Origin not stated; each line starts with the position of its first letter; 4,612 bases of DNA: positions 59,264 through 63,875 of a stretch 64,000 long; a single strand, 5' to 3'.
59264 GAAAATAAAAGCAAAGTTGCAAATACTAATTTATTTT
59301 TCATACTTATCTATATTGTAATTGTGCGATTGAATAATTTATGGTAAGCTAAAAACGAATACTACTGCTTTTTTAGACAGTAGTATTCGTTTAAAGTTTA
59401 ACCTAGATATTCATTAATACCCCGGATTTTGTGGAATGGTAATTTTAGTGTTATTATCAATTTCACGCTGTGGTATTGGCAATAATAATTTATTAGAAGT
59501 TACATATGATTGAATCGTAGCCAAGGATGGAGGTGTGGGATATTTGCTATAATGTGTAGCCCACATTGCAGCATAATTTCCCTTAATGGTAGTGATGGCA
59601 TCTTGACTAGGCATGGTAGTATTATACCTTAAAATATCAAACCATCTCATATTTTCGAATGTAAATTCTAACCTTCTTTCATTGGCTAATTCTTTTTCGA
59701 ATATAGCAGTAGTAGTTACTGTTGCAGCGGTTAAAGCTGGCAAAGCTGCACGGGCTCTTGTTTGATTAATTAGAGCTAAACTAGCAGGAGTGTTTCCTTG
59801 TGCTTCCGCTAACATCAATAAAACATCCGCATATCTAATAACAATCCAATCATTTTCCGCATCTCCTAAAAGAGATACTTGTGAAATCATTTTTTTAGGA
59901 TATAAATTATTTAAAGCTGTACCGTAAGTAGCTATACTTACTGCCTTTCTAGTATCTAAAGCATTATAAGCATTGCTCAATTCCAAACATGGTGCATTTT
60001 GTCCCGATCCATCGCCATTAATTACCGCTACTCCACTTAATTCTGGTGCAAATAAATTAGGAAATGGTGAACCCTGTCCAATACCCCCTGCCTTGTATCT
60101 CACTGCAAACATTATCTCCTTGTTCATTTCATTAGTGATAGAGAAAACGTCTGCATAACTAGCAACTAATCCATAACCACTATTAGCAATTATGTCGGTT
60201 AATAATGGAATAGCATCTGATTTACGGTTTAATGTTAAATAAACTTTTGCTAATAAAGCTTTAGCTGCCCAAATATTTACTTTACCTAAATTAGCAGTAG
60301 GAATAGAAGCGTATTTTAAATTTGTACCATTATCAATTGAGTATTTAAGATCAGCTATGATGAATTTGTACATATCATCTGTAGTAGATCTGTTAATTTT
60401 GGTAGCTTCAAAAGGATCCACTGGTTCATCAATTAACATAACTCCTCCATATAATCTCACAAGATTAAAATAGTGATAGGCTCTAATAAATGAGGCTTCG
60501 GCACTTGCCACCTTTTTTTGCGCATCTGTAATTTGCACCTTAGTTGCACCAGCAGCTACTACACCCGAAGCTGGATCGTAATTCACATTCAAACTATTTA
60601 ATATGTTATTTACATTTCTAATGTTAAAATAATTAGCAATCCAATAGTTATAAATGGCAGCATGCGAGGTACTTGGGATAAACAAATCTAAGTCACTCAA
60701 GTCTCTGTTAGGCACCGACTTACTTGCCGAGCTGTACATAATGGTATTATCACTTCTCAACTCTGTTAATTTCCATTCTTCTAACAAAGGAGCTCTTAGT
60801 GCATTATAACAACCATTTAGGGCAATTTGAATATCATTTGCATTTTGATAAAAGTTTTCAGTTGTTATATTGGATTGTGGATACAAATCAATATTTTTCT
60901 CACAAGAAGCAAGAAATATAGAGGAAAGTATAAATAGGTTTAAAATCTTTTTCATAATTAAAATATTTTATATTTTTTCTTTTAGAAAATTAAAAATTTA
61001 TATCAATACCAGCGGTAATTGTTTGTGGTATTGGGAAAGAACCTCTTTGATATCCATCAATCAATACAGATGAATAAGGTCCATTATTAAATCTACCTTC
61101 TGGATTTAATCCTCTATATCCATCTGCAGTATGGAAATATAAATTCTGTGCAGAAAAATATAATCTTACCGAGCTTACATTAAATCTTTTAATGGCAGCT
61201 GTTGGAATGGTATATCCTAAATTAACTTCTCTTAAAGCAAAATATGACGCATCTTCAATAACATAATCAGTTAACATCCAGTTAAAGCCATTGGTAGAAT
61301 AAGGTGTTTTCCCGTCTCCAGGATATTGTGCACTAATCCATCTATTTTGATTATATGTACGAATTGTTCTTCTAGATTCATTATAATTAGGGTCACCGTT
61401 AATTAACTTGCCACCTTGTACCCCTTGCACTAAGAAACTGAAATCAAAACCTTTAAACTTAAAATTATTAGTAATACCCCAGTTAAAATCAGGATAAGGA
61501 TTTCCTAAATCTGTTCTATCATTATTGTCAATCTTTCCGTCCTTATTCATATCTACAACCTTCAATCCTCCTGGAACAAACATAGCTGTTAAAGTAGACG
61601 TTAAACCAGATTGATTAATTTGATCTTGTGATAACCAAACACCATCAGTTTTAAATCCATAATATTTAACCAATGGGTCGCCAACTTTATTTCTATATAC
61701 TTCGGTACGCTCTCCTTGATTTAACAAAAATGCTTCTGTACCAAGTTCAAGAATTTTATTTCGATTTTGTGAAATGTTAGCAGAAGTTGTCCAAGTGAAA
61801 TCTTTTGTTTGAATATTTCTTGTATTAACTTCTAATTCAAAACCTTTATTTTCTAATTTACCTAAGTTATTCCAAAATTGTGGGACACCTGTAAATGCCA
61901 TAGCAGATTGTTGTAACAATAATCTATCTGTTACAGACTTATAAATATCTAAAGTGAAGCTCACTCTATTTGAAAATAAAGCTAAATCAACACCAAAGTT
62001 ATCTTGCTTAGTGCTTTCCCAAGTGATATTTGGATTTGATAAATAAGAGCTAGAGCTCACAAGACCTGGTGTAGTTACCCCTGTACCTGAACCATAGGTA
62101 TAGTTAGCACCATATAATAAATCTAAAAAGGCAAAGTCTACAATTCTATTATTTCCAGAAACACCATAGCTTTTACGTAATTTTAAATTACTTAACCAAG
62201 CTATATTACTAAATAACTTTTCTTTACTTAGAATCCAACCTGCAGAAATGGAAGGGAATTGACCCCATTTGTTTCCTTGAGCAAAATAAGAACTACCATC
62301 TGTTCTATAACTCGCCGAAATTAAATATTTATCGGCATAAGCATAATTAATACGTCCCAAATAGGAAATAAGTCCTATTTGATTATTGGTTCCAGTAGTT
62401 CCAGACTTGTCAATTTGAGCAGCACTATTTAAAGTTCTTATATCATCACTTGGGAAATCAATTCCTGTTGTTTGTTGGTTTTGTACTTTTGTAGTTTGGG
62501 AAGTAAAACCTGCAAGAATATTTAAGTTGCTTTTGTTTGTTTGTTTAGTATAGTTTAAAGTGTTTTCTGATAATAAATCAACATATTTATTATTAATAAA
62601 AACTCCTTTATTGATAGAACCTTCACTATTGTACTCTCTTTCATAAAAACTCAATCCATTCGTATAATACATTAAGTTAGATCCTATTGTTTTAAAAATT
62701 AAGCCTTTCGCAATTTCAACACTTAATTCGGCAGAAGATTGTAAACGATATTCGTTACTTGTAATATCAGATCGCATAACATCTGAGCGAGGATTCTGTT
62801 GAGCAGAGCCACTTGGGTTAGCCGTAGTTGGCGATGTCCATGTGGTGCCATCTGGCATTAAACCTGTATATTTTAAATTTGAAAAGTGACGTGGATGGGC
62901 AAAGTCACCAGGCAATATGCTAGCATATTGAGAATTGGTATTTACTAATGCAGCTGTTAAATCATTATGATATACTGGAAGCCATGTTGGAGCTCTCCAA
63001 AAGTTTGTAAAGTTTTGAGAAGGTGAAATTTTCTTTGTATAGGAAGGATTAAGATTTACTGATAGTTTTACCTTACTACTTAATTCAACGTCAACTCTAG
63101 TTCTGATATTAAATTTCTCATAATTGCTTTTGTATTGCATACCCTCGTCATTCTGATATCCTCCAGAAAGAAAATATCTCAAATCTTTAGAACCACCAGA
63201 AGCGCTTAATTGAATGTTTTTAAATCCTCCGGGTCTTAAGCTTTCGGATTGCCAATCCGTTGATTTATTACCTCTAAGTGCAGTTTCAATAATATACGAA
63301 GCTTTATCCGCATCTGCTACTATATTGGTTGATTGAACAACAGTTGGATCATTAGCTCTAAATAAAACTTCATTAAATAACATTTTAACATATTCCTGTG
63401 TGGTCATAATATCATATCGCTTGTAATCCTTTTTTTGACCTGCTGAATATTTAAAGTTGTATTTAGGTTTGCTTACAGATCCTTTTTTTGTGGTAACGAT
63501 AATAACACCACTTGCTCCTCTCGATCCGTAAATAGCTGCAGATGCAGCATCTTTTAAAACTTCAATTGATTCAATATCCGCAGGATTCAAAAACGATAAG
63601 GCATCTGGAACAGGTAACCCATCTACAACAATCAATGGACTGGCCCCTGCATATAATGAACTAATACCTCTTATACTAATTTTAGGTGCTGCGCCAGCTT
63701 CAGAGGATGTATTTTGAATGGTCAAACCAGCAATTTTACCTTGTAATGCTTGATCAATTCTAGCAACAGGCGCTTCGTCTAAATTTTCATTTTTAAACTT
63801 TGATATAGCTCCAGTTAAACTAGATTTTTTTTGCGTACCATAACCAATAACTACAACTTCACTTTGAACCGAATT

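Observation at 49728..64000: Self-contained PUL for a sulfated uronic-acid polymer: PL38-like lyase, KduI, four sulfatases and FGE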

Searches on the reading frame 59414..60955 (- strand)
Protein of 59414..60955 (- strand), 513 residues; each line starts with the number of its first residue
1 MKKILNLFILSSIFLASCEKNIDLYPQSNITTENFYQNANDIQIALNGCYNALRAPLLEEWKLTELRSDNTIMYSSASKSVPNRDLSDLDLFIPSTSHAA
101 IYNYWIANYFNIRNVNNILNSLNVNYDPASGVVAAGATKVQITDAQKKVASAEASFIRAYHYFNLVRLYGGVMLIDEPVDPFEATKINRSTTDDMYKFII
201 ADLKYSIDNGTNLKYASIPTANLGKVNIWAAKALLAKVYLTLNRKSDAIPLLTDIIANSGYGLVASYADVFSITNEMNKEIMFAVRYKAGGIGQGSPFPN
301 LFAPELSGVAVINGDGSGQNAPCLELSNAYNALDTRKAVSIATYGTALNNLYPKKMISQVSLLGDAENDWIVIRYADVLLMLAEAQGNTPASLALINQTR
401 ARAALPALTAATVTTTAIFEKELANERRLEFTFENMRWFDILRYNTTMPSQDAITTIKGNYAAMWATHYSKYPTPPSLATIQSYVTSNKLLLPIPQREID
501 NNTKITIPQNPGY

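Call 3: search_protein_families(library=pfam, proteins=[window:59414-60955:-])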
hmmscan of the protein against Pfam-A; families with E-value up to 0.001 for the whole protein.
window:59414-60955:- (513 aa): 2 families
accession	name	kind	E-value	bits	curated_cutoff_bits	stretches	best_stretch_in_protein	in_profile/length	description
PF07980.17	SusD_RagB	-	2e-33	116.8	23.1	1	353-513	135-297/297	SusD family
PF14322.12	SusD-like_3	-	6e-19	69.5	27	1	42-240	22-191/191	Starch-binding associating with outer membrane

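Call 12: find_encoding_contigs(protein=window:59414-60955:-, flank=10000, max_places=6)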
Protein window:59414-60955:- (513 aa): 13 contigs read that carry it; 6 places shown.
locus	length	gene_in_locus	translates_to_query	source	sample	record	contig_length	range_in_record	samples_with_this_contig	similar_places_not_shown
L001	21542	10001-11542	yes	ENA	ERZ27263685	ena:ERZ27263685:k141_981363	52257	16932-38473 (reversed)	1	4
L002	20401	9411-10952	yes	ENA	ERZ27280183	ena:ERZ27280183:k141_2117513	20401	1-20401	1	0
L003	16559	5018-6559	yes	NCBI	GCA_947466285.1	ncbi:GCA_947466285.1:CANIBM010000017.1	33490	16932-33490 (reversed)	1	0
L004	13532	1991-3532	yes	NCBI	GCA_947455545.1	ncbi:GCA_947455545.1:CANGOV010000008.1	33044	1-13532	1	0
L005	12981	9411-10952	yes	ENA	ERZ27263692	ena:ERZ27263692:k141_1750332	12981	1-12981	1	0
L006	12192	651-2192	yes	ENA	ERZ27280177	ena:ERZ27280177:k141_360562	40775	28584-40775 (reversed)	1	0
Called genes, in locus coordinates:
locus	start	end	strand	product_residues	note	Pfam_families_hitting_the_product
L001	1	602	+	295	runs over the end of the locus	PF00561:Abhydrolase_1, PF12146:Hydrolase_4, PF12697:Abhydrolase_6, PF03096:Ndr (weak), PF00561:Abhydrolase_1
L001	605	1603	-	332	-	PF03069:FmdA_AmdA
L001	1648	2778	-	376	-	PF05426:Alginate_lyase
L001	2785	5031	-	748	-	PF14592:Chondroitinas_B, PF16318:DUF4957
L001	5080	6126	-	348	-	PF00356:LacI, PF00532:Peripla_BP_1, PF13407:Peripla_BP_4, PF13377:Peripla_BP_3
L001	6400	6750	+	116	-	PF07883:Cupin_2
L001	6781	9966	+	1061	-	PF13620:CarboxypepD_reg, PF13715:CarbopepD_reg_2, PF07715:Plug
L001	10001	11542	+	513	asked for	PF14322:SusD-like_3, PF07980:SusD_RagB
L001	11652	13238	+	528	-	PF00884:Sulfatase, PF02995:DUF229 (weak), PF16347:SGSH_C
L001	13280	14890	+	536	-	PF00884:Sulfatase, PF01663:Phosphodiest (faint), PF16347:SGSH_C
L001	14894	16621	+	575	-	PF00884:Sulfatase, PF16347:SGSH_C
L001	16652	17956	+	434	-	PF00884:Sulfatase, PF01663:Phosphodiest (weak), PF16347:SGSH_C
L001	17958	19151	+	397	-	PF05426:Alginate_lyase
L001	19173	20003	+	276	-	PF04962:KduI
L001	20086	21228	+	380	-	PF03781:FGE-sulfatase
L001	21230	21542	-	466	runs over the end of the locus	PF01408:GFO_IDH_MocA, PF02894:GFO_IDH_MocA_C (weak), PF22725:GFO_IDH_MocA_C3 (faint)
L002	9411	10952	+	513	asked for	PF14322:SusD-like_3, PF07980:SusD_RagB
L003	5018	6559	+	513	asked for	PF14322:SusD-like_3, PF07980:SusD_RagB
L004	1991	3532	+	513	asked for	PF14322:SusD-like_3, PF07980:SusD_RagB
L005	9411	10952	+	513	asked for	PF14322:SusD-like_3, PF07980:SusD_RagB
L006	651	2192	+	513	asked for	PF14322:SusD-like_3, PF07980:SusD_RagB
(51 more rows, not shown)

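Call 37: search_solved_structures(query=L001:2785-5031:-, max_evalue=0.00001)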
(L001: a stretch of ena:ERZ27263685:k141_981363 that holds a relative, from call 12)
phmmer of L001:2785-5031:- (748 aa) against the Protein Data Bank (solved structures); distinct sequences matched with E-value up to 0.00001: 15.
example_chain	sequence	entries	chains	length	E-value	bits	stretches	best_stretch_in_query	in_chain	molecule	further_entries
8bwk_A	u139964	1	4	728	5e-127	428.2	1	22-710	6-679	Alginate lyase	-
5gkd_A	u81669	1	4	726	2e-122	413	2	35-411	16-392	AlyGC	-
5gkq_A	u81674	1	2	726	1.4e-121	410.2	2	35-411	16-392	AlyGC mutant - R241A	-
7dmk_A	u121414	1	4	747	1.2e-116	393.9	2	21-406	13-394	BcAlyPL6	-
7o77_A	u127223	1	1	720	4.1e-116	392.2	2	25-406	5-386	Poly(Beta-D-mannuronate) lyase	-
7o7t_A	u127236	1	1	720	5.1e-116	391.8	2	26-406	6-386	Poly(Beta-D-mannuronate) lyase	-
7o84_A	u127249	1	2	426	2.9e-76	260.4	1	32-403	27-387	Alginate lyase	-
7o7a_A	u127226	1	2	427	2.9e-76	260.4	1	32-403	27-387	Aliginate lyase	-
6qps_A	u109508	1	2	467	7.4e-70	239.3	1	32-388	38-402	Polysaccharide Lyase Family 6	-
7o79_A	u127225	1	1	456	6.8e-42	146.8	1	24-299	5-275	Poly(Beta-D-mannuronate) lyase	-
7o78_A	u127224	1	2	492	7.8e-34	120.2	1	25-389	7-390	Polysaccharide lyase from Pseudopedobacter saltans, Pedsa3807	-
1dbg_A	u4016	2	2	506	1.7e-31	112.5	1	24-339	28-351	CHONDROITINASE B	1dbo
1ofl_A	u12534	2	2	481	3.5e-31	111.4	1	36-339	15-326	CHONDROITINASE B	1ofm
5z9t_A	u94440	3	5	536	7.3e-28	100.5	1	35-303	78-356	alginate lyase AlyF-OU02 | Alginate lyase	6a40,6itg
7bz0_A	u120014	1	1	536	4.5e-27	97.9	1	35-303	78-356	Alginate lyase AlyF-OU02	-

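Call 38: search_solved_structures(query=L001:1648-2778:-, max_evalue=0.00001)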
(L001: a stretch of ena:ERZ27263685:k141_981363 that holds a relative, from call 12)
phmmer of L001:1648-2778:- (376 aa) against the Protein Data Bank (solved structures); distinct sequences matched with E-value up to 0.00001: 7.
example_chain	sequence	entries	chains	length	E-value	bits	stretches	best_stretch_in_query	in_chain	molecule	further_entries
3nfv_A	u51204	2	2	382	2e-47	165.2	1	32-341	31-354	alginate lyase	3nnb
9fi1_A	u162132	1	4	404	8.6e-32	113.8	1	42-317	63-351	Alginate lyase family protein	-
8bdq_A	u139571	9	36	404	1.6e-31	112.8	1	42-317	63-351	Alginate lyase family protein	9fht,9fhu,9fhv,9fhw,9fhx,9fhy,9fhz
9fi5_A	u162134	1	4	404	5.8e-31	111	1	42-317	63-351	Alginate lyase family protein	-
9fi3_A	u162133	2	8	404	8.2e-31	110.5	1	42-317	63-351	Alginate lyase family protein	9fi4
9fi0_A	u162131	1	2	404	8.2e-31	110.5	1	42-317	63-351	Alginate lyase family protein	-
9fi6_A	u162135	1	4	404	2.1e-30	109.2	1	42-317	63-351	Alginate lyase family protein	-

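Call 56: search_protein_families(library=ncbifam, proteins=[L001:6400-6750:+, L001:605-1603:-], max_evalue=0.00001)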
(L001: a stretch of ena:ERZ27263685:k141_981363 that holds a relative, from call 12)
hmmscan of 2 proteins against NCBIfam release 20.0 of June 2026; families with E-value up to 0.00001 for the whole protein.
L001:6400-6750:+ (116 aa): 0 families

L001:605-1603:- (332 aa): 1 family
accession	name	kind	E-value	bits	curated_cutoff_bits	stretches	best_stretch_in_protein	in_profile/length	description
NF045496.1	FormamaseFmdA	equivalog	1.1e-11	44.1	500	1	178-244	214-281/407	formamidase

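Call 65: find_homologous_proteins(query=L001:2785-5031:-, max_evalue=1e-50)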
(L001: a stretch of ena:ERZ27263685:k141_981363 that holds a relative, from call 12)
Query L001:2785-5031:- (748 aa): 3148 proteins with E <= 1e-50 among 8000 candidates; the best 120 are listed.
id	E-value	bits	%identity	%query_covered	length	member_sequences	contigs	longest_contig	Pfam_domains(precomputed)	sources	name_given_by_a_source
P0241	0.0e+0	1640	100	100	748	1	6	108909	PF16318.12,PF14592.13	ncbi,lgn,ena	-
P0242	0.0e+0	1216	73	98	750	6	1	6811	PF13229.13,PF14592.13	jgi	-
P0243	0.0e+0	1130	68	100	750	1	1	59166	PF16318.12,PF13229.13,PF14592.13,PF05048.20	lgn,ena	-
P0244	0.0e+0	1118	67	100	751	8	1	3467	PF14592.13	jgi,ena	-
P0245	0.0e+0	1111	67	100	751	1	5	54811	PF14592.13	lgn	-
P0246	0.0e+0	1108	68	100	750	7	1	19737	PF16318.12,PF13229.13,PF14592.13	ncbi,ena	-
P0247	0.0e+0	1107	67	98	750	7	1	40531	PF16318.12,PF14592.13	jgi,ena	jgi:poly(beta-D-mannuronate) lyase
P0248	0.0e+0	1102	67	100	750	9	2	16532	PF14592.13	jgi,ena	jgi:poly(beta-D-mannuronate) lyase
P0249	0.0e+0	1095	67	100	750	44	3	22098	PF16318.12,PF14592.13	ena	-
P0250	0.0e+0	1087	66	100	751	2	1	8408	PF16318.12,PF14592.13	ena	-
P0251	0.0e+0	1086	67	98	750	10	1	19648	PF16318.12,PF14592.13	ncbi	-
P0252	0.0e+0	1083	65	100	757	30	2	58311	PF16318.12,PF14592.13,PF05048.20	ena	-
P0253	0.0e+0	1075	64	100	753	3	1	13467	PF13229.13,PF14592.13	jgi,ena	jgi:poly(beta-D-mannuronate) lyase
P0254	0.0e+0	1074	64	100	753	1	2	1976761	PF14592.13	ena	-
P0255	0.0e+0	1073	64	100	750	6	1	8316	PF16318.12,PF14592.13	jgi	jgi:poly(beta-D-mannuronate) lyase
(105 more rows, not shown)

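Call 66: find_encoding_contigs(protein=P0241, flank=10000, max_places=2)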
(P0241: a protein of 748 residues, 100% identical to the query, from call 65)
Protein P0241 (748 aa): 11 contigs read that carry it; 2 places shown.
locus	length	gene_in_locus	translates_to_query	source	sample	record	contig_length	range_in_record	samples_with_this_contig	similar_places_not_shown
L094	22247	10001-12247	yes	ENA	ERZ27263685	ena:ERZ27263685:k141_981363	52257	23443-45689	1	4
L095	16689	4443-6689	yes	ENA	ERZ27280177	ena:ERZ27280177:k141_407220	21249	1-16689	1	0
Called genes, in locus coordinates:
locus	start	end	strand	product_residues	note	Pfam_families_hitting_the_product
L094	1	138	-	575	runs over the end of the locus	PF00884:Sulfatase, PF16347:SGSH_C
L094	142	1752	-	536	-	PF00884:Sulfatase, PF01663:Phosphodiest (faint), PF16347:SGSH_C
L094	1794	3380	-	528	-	PF00884:Sulfatase, PF02995:DUF229 (weak), PF16347:SGSH_C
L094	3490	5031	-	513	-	PF14322:SusD-like_3, PF07980:SusD_RagB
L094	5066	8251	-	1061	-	PF13620:CarboxypepD_reg, PF13715:CarbopepD_reg_2, PF07715:Plug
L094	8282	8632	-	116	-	PF07883:Cupin_2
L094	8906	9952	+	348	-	PF00356:LacI, PF00532:Peripla_BP_1, PF13407:Peripla_BP_4, PF13377:Peripla_BP_3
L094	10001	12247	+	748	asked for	PF14592:Chondroitinas_B, PF16318:DUF4957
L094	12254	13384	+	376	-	PF05426:Alginate_lyase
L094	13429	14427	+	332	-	PF03069:FmdA_AmdA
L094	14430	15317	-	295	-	PF00561:Abhydrolase_1, PF12146:Hydrolase_4, PF12697:Abhydrolase_6, PF03096:Ndr (weak), PF00561:Abhydrolase_1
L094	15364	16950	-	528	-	PF04389:Peptidase_M28, PF01546:Peptidase_M20 (weak)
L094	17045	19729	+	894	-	PF02837:Glyco_hydro_2_N, PF22666:Glyco_hydro_2_N2 (weak), PF00703:Glyco_hydro_2, PF02836:Glyco_hydro_2_C, PF16355:DUF4982 (weak), PF11721:Malectin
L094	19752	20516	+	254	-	PF00190:Cupin_1 (faint), PF01050:MannoseP_isomer (faint), PF02311:AraC_binding (faint), PF07883:Cupin_2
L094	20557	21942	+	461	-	PF01120:Alpha_L_fucos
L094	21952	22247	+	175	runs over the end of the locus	PF12867:DinB_2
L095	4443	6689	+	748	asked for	PF14592:Chondroitinas_B, PF16318:DUF4957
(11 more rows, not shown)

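Call 71: search_solved_structures(query=L001:6400-6750:+, max_evalue=0.001, show_alignments=1)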
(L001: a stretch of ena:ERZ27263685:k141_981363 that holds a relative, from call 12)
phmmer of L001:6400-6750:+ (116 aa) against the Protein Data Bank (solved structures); distinct sequences matched with E-value up to 0.001: 10.
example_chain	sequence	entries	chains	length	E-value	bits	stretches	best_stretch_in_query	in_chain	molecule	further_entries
7zyb_A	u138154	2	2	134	6.5e-34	119.9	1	6-114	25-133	Cupin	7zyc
5fpx_A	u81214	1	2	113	1.5e-26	96.2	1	7-113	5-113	PECTIN DEGRADATION PROTEIN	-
5fpz_A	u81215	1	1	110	2.1e-26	95.8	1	7-113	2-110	PECTIN DEGRADATION PROTEIN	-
2pfw_A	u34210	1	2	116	1.7e-24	89.7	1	12-113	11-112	Cupin 2, conserved barrel domain protein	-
5fq0_B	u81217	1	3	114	6.6e-20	74.9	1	7-113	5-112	KDGF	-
5fq0_A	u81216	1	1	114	1.1e-19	74.1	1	8-113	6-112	KDGF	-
9bwf_A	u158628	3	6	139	3.2e-08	37.3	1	15-114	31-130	Cellulose oxidative enzyme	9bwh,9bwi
4e2g_A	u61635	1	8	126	5.2e-08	36.6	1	48-114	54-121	Cupin 2 conserved barrel domain protein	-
5zbe_A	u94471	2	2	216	2.8e-05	27.8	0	45-91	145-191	Cupin domain protein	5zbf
3h7j_A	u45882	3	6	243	0.00048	23.8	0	35-110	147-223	Bacilysin biosynthesis protein bacB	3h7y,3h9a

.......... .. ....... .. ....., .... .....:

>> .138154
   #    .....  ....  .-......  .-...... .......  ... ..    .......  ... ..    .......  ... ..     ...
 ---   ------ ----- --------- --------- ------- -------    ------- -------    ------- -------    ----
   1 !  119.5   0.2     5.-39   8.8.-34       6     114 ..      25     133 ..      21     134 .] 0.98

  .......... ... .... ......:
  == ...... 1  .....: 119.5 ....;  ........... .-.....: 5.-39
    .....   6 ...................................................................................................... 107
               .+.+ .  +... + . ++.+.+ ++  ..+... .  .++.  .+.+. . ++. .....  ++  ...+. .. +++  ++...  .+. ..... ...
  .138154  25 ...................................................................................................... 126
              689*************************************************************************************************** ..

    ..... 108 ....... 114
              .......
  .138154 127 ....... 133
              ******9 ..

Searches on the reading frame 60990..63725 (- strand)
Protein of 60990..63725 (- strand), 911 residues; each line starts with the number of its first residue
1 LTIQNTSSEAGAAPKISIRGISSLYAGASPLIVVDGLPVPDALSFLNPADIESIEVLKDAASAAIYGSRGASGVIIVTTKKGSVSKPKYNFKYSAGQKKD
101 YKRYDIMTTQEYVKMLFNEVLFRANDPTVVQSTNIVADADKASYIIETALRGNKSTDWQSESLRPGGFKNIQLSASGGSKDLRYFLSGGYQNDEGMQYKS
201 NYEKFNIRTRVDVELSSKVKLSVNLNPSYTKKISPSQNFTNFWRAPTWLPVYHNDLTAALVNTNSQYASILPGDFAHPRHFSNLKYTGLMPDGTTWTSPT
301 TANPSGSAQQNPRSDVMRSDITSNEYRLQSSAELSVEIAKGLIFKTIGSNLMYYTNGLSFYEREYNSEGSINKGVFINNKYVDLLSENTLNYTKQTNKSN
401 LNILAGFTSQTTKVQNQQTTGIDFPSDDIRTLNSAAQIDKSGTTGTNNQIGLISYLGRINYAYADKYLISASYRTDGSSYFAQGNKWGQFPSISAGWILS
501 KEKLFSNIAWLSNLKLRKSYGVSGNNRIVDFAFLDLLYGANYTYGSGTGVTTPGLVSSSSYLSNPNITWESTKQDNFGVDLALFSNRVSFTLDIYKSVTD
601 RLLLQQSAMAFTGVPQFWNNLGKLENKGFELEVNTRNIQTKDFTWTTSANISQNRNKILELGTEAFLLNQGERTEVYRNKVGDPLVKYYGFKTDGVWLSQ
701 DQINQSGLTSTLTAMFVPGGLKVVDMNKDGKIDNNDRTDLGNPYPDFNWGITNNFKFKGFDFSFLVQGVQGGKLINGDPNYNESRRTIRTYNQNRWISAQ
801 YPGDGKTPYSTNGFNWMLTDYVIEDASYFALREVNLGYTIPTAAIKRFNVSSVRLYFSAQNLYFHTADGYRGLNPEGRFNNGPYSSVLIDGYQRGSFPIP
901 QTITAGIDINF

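Call 3: search_protein_families(library=pfam, proteins=[window:60990-63725:-])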
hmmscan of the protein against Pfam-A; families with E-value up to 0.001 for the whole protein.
window:60990-63725:- (911 aa): 2 families
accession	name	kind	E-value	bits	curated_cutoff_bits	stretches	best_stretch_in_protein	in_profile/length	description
PF07715.20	Plug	-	3.5e-14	53.6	23.9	1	6-74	38-107/107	TonB-dependent Receptor Plug Domain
PF00593.30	TonB_dep_Rec_b-barrel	-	2.1e-10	41.5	27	1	284-651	22-345/436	TonB dependent receptor-like, beta-barrel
